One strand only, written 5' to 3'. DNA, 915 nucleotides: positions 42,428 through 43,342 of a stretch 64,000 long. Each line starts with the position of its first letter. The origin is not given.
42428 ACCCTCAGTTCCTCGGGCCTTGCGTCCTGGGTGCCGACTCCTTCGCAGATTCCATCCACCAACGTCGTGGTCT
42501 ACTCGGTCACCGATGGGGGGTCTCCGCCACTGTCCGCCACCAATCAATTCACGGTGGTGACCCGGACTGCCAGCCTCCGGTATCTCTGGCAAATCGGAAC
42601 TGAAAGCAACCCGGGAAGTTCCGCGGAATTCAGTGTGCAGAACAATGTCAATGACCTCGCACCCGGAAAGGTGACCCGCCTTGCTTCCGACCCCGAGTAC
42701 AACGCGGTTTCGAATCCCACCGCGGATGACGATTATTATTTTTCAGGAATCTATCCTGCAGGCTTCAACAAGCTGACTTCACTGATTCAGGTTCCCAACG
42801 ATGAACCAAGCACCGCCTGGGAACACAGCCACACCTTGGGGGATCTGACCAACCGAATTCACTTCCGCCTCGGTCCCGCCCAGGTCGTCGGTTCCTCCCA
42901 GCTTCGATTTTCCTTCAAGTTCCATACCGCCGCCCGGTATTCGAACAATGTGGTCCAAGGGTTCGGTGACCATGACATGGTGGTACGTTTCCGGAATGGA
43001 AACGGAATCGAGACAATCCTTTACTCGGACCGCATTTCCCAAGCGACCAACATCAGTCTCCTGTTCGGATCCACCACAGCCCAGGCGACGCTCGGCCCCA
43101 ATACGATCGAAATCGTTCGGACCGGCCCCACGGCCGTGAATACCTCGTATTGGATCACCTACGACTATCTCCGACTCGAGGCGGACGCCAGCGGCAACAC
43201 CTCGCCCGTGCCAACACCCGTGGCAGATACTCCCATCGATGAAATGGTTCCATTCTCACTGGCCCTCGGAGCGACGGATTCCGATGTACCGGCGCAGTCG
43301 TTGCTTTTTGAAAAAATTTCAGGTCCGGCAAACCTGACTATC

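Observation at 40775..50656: Giant secreted protein built on five copies of an unrecognised ~200-aa module alternating with 16 cadherin-like repeats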

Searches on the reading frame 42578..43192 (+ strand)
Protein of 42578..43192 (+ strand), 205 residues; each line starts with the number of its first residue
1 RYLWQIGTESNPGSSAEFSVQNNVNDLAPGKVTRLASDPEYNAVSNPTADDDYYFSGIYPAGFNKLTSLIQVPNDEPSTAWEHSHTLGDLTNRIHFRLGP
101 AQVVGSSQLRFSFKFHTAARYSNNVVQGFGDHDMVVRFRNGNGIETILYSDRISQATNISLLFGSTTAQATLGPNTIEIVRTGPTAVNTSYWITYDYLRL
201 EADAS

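Call 7: search_protein_families(library=pfam, proteins=[window:42578-43192:+], max_evalue=10)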
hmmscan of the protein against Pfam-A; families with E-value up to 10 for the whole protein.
window:42578-43192:+ (205 aa): 2 families
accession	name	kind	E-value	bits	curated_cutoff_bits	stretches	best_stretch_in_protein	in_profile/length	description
PF14683.12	CBM-like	-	0.0058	17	27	1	3-200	2-160/160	Polysaccharide lyase family 4, domain III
PF16461.11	Phage_TTP_12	-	0.039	14.3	26.1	1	9-67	10-66/135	Lambda phage tail tube protein, TTP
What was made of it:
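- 42578..43192 (+): A2 module (aa 602-806). This is the copy that was modelled. Weak PF14683 hit, E 0.0058, 17 bits, end to end (call 7).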

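Call 8: search_protein_families(library=ncbifam, proteins=[window:42578-43192:+], max_evalue=10)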
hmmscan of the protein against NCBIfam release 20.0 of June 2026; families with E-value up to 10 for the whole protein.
window:42578-43192:+ (205 aa): 0 families

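Call 18: search_solved_structures(query=A2, max_evalue=10, show_alignments=3)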
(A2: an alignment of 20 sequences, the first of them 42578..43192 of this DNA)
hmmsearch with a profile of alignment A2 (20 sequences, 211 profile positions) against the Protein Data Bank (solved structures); distinct sequences matched with E-value up to 10: 0.

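Call 26: predict_structure(alignment_id=A2)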
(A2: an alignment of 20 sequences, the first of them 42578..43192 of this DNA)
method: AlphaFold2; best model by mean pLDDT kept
length: 205 residues; sequences in the alignment: 20
mean_pLDDT: 88.2   pTM: 0.86
mean pLDDT of the five models: 88.2, 87.8, 87.3, 85.5, 75.5
residues with pLDDT >= 90: 122; 70-90: 65; 50-70: 13; < 50: 5
segments of 3 or more residues with pLDDT < 50: 15-17
pLDDT, mean of each block of 10 residues (from residue 1): 82 50 70 91 89 94 93 91 82 95 95 90 87 96 96 94 97 97 87 88 87
secondary structure, 60 per line:
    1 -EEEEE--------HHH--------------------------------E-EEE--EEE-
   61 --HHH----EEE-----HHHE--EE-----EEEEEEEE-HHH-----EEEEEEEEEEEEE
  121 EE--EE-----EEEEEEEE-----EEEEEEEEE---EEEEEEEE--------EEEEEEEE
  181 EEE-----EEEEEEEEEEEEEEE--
elements in order: E2-6 E52-54 E57-59 E70-72 E91-98 E108-122 E132-139 E145-153 E157-164 E173-183 E189-203
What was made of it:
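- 42578..43192 (+): AF2 model has pLDDT 88 and is all-beta (call 26).
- On PF14683 CBM-like (PL4 domain III): The AF2 model is an all-beta sandwich with pLDDT 88 (call 26).
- The AF2 jelly roll has pLDDT 88 (call 26).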

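Call 28: fold_search(model_id=the predicted structure, library=pdb)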
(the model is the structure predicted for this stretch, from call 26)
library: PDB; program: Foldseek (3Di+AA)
matches with E <= 10: 1404; with E <= 0.001: 42
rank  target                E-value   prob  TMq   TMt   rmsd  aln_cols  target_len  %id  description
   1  7qyd_B                5.6e-05  1.00  0.38  0.15   8.6       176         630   17  mosquitocidal Cry11Ba determined at pH 6.5 from naturally-occurring nanocrystals by Serial femtosecond crystallography (released 2022-07-27)
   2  7qx5                  1.3e-04  1.00  0.35  0.14   8.2       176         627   12  mosquitocidal Cry11Aa-Y449F determined at pH 7 from naturally-occurring nanocrystals by Serial femtosecond crystallograp (released 2022-07-27)
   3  9fid_A                1.7e-04  1.00  0.30  0.16   6.9       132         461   12  X-ray structure of furin (PCSK3) in complex with the PC1/3 (PCSK1) prodomain mutant R78K,R80A (released 2025-09-10)
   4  2xhn_A                2.1e-04  1.00  0.36  0.16   8.0       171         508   13  Rhamnogalacturonan lyase from Aspergillus aculeatus K150A active site mutant (released 2010-09-29)
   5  1p8j_H                2.8e-04  1.00  0.31  0.16   6.7       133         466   12  CRYSTAL STRUCTURE OF THE PROPROTEIN CONVERTASE FURIN (released 2003-07-08)
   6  9ib7_B                2.9e-04  1.00  0.29  0.40   8.2       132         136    6  Tumor necrosis factor-like lectin PLTL from Photorhabdus laumondii in complex with Blood group B trisaccharide (released 2025-10-29)
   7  9fid_C                2.9e-04  1.00  0.31  0.16  13.2       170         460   10  X-ray structure of furin (PCSK3) in complex with the PC1/3 (PCSK1) prodomain mutant R78K,R80A (released 2025-09-10)
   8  7vrn_A                3.1e-04  0.75  0.27  0.16  20.2       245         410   11  Structure of infectious bursal disease virus Gt strain (released 2022-03-30)
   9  7vrp_A                3.3e-04  0.96  0.28  0.17  18.0       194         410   14  Structure of infectious bursal disease virus Gx strain (released 2022-03-30)
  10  5jmo_B                3.5e-04  1.00  0.31  0.16   6.9       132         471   12  X-ray structure of furin in complex with the inhibitory antibody Nb14 (released 2016-12-07)
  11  9fie_C                3.7e-04  1.00  0.31  0.16   6.9       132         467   12  X-ray structure of furin (PCSK3) in complex with the PC1/3 (PCSK1) prodomain mutant R77A,R80A,R81A (released 2025-09-10)
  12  1p8j_F                3.9e-04  1.00  0.31  0.16   6.7       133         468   13  CRYSTAL STRUCTURE OF THE PROPROTEIN CONVERTASE FURIN (released 2003-07-08)
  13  7lcu                  3.9e-04  1.00  0.31  0.16   6.9       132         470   12  X-ray structure of Furin bound to BOS-318, a small molecule inhibitor (released 2022-01-12)
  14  9e7m_Ja               3.9e-04  0.99  0.29  0.09  12.4       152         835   14  In situ cryoEM structure of bacteriophage Ur-lambda tail tip complex (released 2025-11-05)
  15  1p8j_C                4.1e-04  1.00  0.31  0.16   6.7       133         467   13  CRYSTAL STRUCTURE OF THE PROPROTEIN CONVERTASE FURIN (released 2003-07-08)
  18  3njx                  4.4e-04  1.00  0.39  0.17   4.9       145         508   14  Rhamnogalacturonan Lyase from Aspergillus aculeatus mutant H210A (released 2010-10-06)
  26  1nkg                  5.2e-04  1.00  0.36  0.16   6.3       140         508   15  Rhamnogalacturonan lyase from Aspergillus aculeatus (released 2004-05-25)
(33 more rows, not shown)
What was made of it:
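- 42578..43192 (+): Foldseek results are in call 28.
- Foldseek matches RG lyase 2xhn, 3njx and 1nkg, plus CBM4 and a TNF-like lectin (call 28). The Foldseek list contains furin P domains and Cry11 domains at E-values as good as the CBMs (call 28).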

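Call 29: search_protein_representatives(alignment_id=A2)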
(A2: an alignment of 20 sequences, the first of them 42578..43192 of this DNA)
Query: 20 sequences, 211 profile positions. Proteins with E-value up to 0.001 (for the whole library): 345; up to 1e-10: 254; up to 1e-30: 106. The best 150 are listed.
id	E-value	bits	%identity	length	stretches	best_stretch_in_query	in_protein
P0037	0.0e+00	1317.6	-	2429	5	1-208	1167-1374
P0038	1.5e-285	955.8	-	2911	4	1-209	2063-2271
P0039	1.9e-275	922.8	-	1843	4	2-210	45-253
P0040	5.5e-271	908.2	-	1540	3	1-209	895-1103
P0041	3.3e-269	902.4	-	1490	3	2-209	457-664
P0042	3.2e-253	850.2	-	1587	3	1-210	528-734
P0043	6.3e-253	849.2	-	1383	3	1-209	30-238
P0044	1.0e-252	848.5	-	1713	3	1-209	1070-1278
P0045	3.2e-248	833.8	-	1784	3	1-210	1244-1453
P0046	6.2e-234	787.2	-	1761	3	1-210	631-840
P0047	1.1e-232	783.1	-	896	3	1-208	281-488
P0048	5.6e-224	754.6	-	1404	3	1-210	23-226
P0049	2.0e-220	743.0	-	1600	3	2-210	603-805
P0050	6.8e-197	666.1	-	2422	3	1-209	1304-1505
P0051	9.1e-177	600.4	-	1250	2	1-210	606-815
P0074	1.8e-85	302.1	-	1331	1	3-209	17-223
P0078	5.3e-82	290.8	-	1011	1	1-208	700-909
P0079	8.0e-79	280.4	-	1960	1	1-209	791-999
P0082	5.2e-76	271.2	-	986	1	1-209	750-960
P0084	1.9e-74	266.1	-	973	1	2-209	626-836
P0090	4.5e-66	238.7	-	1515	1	2-210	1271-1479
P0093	1.1e-63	230.9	-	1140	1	4-208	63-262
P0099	2.4e-58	213.4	-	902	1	7-209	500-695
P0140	6.7e-29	117.2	-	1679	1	32-210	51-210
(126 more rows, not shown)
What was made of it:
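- On PF14683 CBM-like (PL4 domain III): P0140 itself matches the A profile at E 6.7e-29 (call 29).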

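Call 34: search_protein_families(library=pfam, alignment_id=A3, max_evalue=1)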
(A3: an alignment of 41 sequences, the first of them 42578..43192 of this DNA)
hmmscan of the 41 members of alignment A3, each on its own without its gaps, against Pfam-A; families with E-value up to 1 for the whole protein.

A. member 1, window:42578-43192:+ (205 aa): 2 families
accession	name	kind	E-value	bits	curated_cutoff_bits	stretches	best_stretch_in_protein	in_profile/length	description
PF14683.12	CBM-like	-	0.0058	17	27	1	3-200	2-160/160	Polysaccharide lyase family 4, domain III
PF16461.11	Phage_TTP_12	-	0.039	14.3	26.1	1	9-67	10-66/135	Lambda phage tail tube protein, TTP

B. families by the number of members that match (of 41 scanned): 22 families
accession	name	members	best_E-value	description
PF14683.12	CBM-like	15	1.4e-07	Polysaccharide lyase family 4, domain III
PF16990.11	CBM_35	3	7.5e-05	Carbohydrate binding module (family 35)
PF12625.12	Arabinose_bd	1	0.0078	Arabinose-binding domain of AraC transcription regulator, N-term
PF16640.11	Big_3_5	1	0.013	Bacterial Ig-like domain (group 3)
PF08770.17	SoxZ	1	0.037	Sulphur oxidation protein SoxZ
PF16461.11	Phage_TTP_12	1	0.039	Lambda phage tail tube protein, TTP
PF17202.10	sCache_3_3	1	0.043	Single cache domain 3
PF06510.16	DUF1102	1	0.056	Protein of unknown function (DUF1102)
PF08286.16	Spc24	1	0.074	Spc24 subunit of Ndc80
PF09076.15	Crystall_2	1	0.081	Beta/Gamma crystallin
PF12985.13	DUF3869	1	0.086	Domain of unknown function (DUF3869)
PF06157.16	DUF973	1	0.093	Protein of unknown function (DUF973)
PF14562.12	Endonuc_BglI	1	0.11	Restriction endonuclease BglI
PF24078.1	Beta-sol_PIC_HAP1_IgA0_2nd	1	0.13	PIC/HAP1/IgA0 second beta-solenoid repeat region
PF25703.1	AcrF31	1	0.13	Anti-CRISPR protein F31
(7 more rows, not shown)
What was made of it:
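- On PF14683 CBM-like (PL4 domain III): Across the family, 15 of 41 members hit it (call 34).
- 15 of 41 members hit PF14683 and 3 hit CBM_35 (call 34).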

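Call 35: search_solved_structures(query=A3, max_evalue=10, show_alignments=3)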
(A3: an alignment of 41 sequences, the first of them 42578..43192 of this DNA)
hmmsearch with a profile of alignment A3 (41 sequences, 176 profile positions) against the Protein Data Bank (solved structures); distinct sequences matched with E-value up to 10: 5.
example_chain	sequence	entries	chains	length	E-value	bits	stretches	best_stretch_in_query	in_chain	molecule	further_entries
5x7o_A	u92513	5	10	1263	0.003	20.6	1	105-171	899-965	Glycoside hydrolase family 31 alpha-glucosidase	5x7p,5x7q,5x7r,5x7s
7kwi_A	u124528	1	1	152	0.33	14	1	31-63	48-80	Bifunctional autolysin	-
2x53_A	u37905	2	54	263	0.36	13.8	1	62-143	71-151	PUTATIVE RECEPTOR BINDING PROTEIN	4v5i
1zru_A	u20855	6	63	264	0.37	13.8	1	62-143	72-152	lactophage p2 receptor binding protein | RECEPTOR BINDING PROTEIN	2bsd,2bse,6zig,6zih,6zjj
2wzp_A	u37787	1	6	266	0.39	13.7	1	62-143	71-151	PUTATIVE RECEPTOR BINDING PROTEIN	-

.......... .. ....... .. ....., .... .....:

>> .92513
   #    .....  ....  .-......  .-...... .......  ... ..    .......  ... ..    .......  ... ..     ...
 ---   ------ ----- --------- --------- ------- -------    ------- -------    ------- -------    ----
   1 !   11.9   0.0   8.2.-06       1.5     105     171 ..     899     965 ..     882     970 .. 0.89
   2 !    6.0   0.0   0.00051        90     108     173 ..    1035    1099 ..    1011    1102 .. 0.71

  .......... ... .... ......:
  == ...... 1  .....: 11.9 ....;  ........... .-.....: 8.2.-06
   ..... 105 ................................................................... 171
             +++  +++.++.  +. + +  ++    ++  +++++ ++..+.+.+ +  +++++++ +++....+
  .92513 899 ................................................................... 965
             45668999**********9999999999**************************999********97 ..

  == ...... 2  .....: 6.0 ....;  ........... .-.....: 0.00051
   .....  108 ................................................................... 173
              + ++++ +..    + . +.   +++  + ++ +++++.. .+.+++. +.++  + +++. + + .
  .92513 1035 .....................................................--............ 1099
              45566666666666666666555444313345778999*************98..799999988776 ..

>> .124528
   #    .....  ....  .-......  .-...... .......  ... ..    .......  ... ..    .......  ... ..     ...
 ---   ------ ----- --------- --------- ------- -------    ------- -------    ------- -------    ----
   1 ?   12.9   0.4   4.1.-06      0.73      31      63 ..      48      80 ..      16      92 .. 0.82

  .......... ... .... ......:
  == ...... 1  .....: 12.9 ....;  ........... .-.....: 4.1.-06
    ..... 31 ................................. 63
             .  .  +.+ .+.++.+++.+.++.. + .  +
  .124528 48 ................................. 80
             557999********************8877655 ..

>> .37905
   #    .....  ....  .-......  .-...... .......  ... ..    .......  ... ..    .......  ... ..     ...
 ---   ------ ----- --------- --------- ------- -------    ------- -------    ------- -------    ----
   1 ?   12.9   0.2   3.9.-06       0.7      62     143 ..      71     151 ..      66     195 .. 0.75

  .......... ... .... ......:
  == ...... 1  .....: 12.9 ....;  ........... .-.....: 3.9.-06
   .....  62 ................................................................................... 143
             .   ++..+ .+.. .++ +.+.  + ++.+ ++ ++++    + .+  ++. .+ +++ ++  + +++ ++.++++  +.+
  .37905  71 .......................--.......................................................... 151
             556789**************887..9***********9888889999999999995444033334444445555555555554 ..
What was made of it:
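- On CBM35 / CBM6: The profile against PDB hits the CBM35 region of 5x7o at E 0.003, covering the C-terminal ~65 residues only (call 35).
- Closest known: CBM35/CBM6 carbohydrate-binding modules. Same: The C-terminal G-x-N-x-[IV]...D-Y-[IV]-x-[LV] strands align (call 35).
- The family profile hits the CBM35 region of GH31 5x7o at E 0.003 (call 35).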

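Call 36: find_related_loci(query=A2, collection=genome_contigs, flank=10000)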
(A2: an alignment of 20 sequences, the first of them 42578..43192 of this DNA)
Query A2 (205 aa) in genome_contigs; peptide patterns used: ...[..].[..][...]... (x = any residue, [..] = any of these).
278 stretches matched a pattern; 200 encode a relative of the query (tblastn E <= 1e-3); the best 80 are kept; 78 distinct loci.
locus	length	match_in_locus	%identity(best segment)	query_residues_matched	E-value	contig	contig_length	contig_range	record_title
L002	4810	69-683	57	1-205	1e-76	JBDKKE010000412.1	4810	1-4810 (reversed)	MAG: Verrucomicrobiota bacterium isolate gunnisonriver_2019_sw_WHONDRS-S19S_0062_B_bin.27 scaffold_966577, whole genome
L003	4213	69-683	57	1-205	2e-74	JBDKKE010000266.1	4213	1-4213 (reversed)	MAG: Verrucomicrobiota bacterium isolate gunnisonriver_2019_sw_WHONDRS-S19S_0062_B_bin.27 scaffold_63265, whole genome s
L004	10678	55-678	58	1-202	4e-74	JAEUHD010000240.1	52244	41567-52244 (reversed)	MAG: Verrucomicrobiales bacterium isolate new MAG-8 k141_689641, whole genome shotgun sequence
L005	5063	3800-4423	54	1-202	2e-73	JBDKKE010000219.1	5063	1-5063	MAG: Verrucomicrobiota bacterium isolate gunnisonriver_2019_sw_WHONDRS-S19S_0062_B_bin.27 scaffold_575545, whole genome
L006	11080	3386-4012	56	1-202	2e-72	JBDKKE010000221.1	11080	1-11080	MAG: Verrucomicrobiota bacterium isolate gunnisonriver_2019_sw_WHONDRS-S19S_0062_B_bin.27 scaffold_1563729, whole genome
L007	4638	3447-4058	52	3-204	1e-71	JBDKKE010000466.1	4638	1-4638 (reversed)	MAG: Verrucomicrobiota bacterium isolate gunnisonriver_2019_sw_WHONDRS-S19S_0062_B_bin.27 scaffold_1206775, whole genome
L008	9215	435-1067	55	1-205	9e-72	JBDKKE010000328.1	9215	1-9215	MAG: Verrucomicrobiota bacterium isolate gunnisonriver_2019_sw_WHONDRS-S19S_0062_B_bin.27 scaffold_1477807, whole genome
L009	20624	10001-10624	54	1-202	3e-71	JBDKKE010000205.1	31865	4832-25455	MAG: Verrucomicrobiota bacterium isolate gunnisonriver_2019_sw_WHONDRS-S19S_0062_B_bin.27 scaffold_1421332, whole genome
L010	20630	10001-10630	52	1-202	1e-70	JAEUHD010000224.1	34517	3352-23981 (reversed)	MAG: Verrucomicrobiales bacterium isolate new MAG-8 k141_1597970, whole genome shotgun sequence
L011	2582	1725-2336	52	3-204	1e-71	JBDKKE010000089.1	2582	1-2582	MAG: Verrucomicrobiota bacterium isolate gunnisonriver_2019_sw_WHONDRS-S19S_0062_B_bin.27 scaffold_192350, whole genome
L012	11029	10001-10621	54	1-201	2e-69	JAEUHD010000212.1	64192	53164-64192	MAG: Verrucomicrobiales bacterium isolate new MAG-8 k141_4191276, whole genome shotgun sequence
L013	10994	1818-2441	54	1-202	5e-69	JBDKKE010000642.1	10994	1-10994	MAG: Verrucomicrobiota bacterium isolate gunnisonriver_2019_sw_WHONDRS-S19S_0062_B_bin.27 scaffold_231320, whole genome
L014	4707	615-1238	52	1-202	2e-66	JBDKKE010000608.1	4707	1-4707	MAG: Verrucomicrobiota bacterium isolate gunnisonriver_2019_sw_WHONDRS-S19S_0062_B_bin.27 scaffold_1780059, whole genome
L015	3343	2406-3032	52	1-201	1e-66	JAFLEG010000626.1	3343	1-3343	MAG: Verrucomicrobia bacterium isolate UWPOB_VERRUCO1 gnl_X_JEIBJCKH_627, whole genome shotgun sequence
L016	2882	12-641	52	1-202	1e-66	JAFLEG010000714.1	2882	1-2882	MAG: Verrucomicrobia bacterium isolate UWPOB_VERRUCO1 gnl_X_JEIBJCKH_715, whole genome shotgun sequence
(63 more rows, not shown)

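Call 77: search_protein_families(library=pfam, proteins=[P0079, P0090, P0093, P0074, P0099, P0078, P0082, P0084], max_evalue=0.0001)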
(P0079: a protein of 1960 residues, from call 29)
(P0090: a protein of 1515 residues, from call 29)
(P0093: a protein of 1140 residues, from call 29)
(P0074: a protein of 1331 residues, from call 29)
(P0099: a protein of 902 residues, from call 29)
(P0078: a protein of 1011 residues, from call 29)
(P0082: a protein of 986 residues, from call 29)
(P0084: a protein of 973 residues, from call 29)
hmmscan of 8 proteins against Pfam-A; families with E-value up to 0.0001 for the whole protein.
P0079 (1960 aa): 11 families
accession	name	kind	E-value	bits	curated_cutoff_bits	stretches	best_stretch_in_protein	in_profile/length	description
PF18998.6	Flg_new_2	-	1.2e-43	147.4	23.6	4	146-207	8-71/73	Divergent InlB B-repeat domain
PF17963.7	Big_9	-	7.2e-39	133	23.6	1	1315-1391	1-77/89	Bacterial Ig domain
PF18957.6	RibLong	-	9.3e-16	58.9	27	0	1344-1389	30-77/93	Long Rib domain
PF00028.23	Cadherin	-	9.5e-16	58.4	28.8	0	610-687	6-92/93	Cadherin domain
PF16184.11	Cadherin_3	-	5.9e-15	55.6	25.5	0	614-640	18-45/106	Cadherin-like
PF13290.12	CHB_HEX_C_1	-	4.9e-14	52.5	22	1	75-128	11-64/67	Chitobiase/beta-hexosaminidase C-terminal domain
PF13927.12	Ig_3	-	3.5e-12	47.1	30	1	1005-1073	1-78/78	Immunoglobulin domain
PF13287.12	Fn3_assoc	-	3.1e-10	40.4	23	1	76-124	1-49/59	Fn3 associated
PF21027.3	Sde0182_C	-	9.3e-09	36.2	27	0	1658-1687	49-79/83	Cellulose-binding protein Sde0182, C-terminal domain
PF07679.22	I-set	-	3.3e-08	33.9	23.7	0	1006-1079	1-83/90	Immunoglobulin I-set domain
PF13895.12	Ig_2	-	5.8e-07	30.1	27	0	1006-1080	2-69/79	Immunoglobulin domain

P0090 (1515 aa): 4 families
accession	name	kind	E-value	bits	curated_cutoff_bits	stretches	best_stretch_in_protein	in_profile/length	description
PF08309.17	LVIVD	-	5.4e-75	246.9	20.2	6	60-101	1-42/42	LVIVD repeat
PF17963.7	Big_9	-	5.3e-20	72.5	23.6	1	888-964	1-77/89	Bacterial Ig domain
PF16184.11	Cadherin_3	-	4.8e-07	30.2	25.5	0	720-742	23-45/106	Cadherin-like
PF09826.15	Beta_propel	-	6.8e-06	25.6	22.4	0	37-63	326-352/495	Beta propeller domain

P0093 (1140 aa): 2 families
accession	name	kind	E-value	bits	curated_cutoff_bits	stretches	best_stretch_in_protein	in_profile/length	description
PF00963.24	Cohesin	-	1.7e-06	28.7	24.1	1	929-1039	1-116/139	Cohesin domain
PF19081.6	Ig_7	-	2.4e-06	28.2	27.3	0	385-457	16-84/84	Ig-like domain CHU_C associated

P0074 (1331 aa): 2 families
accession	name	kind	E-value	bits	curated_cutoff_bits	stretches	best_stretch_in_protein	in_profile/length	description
PF18884.5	TSP3_bac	-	3.8e-37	126.2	25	2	948-966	1-19/22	Bacterial TSP3 repeat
PF08811.16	DUF1800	-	2.8e-24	86.5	26.1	1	1176-1329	1-152/419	Protein of unknown function (DUF1800)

P0099 (902 aa): 2 families
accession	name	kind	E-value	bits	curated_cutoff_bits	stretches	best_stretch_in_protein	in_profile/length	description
PF02412.23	TSP_3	-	1.7e-22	79.3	25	2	240-285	1-36/36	Thrombospondin type 3 repeat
PF00059.27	Lectin_C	-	7.4e-05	23.9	22.6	0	366-443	2-74/107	Lectin C-type domain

P0078 (1011 aa): 4 families
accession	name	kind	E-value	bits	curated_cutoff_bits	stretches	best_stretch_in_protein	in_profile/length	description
PF00149.33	Metallophos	-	1.2e-17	65.4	21.5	1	285-491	1-191/191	Calcineurin-like phosphoesterase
PF17957.7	Big_7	-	6e-14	52.9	24.1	1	605-672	1-69/70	Bacterial Ig domain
PF16656.11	Pur_ac_phosph_N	-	3.7e-10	40.7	30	1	198-262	9-82/93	Purple acid Phosphatase, N-terminal domain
PF05345.18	He_PIG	-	6.3e-07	30.2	24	1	917-1006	2-96/96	Putative Ig domain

P0082 (986 aa): 1 family
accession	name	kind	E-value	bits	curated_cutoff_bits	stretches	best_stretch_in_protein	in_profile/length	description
PF07995.17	GSDH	-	1e-32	114.2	25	1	63-378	13-287/332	Glucose / Sorbosone dehydrogenase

P0084 (973 aa): 1 family
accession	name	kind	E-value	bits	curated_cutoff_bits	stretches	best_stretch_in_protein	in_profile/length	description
PF01364.23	Peptidase_C25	-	5.3e-06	26.3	23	1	170-284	24-130/374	Peptidase family C25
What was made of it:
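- Closest known: CBM35/CBM6 carbohydrate-binding modules. Same: Like CBMs, the module is appended to many different enzymes (call 77).
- A occurs next to unrelated domains: purple acid phosphatase, GSDH, peptidase C25, LVIVD, cohesin, C-type lectin and DUF1800 (call 77). A is attached to many unrelated secreted enzymes, much like a cell-wall-binding module (call 77).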
